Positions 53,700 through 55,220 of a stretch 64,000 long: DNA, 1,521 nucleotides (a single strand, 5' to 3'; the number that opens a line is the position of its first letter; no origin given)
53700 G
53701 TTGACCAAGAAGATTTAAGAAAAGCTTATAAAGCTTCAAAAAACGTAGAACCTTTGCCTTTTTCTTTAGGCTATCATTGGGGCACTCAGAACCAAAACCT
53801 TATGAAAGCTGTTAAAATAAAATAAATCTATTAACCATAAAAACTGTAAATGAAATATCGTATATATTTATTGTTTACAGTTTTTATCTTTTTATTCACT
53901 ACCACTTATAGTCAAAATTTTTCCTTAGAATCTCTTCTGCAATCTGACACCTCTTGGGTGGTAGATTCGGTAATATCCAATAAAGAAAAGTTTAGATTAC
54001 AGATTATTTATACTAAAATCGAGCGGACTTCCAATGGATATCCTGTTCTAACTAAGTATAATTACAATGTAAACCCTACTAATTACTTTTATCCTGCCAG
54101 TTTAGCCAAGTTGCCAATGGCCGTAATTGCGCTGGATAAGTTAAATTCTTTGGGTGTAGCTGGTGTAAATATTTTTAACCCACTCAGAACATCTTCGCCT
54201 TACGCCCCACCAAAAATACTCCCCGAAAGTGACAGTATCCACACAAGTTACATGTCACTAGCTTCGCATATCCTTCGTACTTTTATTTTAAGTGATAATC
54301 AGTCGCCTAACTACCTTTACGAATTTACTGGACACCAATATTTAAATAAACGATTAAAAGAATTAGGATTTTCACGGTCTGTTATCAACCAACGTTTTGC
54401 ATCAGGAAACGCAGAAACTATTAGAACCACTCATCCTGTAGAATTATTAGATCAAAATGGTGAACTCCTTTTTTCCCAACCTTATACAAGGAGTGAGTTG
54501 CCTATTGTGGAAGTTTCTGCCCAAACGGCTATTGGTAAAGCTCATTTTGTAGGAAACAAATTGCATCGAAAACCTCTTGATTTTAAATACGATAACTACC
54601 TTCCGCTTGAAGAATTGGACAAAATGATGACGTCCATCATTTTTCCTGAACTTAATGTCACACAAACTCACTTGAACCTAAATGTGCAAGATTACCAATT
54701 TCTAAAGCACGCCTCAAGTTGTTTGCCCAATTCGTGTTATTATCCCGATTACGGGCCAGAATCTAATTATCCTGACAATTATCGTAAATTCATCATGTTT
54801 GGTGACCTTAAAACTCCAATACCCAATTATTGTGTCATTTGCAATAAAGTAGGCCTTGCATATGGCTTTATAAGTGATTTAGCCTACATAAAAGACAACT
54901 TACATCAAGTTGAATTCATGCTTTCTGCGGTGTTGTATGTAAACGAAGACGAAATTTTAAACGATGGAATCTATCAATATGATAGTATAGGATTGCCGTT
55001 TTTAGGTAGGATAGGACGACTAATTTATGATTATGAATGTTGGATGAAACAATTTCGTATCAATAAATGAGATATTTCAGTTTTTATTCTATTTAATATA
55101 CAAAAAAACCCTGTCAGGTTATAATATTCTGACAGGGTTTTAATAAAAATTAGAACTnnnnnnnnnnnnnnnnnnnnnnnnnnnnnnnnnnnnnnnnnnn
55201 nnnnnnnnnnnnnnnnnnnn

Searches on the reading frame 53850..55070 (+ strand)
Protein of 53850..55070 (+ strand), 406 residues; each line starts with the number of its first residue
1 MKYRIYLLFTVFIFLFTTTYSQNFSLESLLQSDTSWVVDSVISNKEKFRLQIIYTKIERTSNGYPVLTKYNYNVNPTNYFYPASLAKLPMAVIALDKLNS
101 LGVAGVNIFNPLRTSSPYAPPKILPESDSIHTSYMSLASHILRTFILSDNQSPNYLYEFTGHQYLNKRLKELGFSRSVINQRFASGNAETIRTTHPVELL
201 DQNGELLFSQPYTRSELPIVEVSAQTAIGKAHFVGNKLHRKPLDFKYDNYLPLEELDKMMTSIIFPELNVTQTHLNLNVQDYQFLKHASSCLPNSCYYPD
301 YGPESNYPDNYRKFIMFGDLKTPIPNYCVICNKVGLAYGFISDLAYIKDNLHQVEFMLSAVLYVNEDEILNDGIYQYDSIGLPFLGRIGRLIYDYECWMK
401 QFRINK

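Call 21: search_protein_families(library=pfam, proteins=[window:53850-55070:+], max_evalue=0.001)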
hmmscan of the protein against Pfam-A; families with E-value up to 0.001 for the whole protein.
window:53850-55070:+ (406 aa): 1 family
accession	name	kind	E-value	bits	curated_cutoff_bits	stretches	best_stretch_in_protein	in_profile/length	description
PF13354.11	Beta-lactamase2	-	2e-09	37.5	22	1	68-199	9-139/214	Beta-lactamase enzyme family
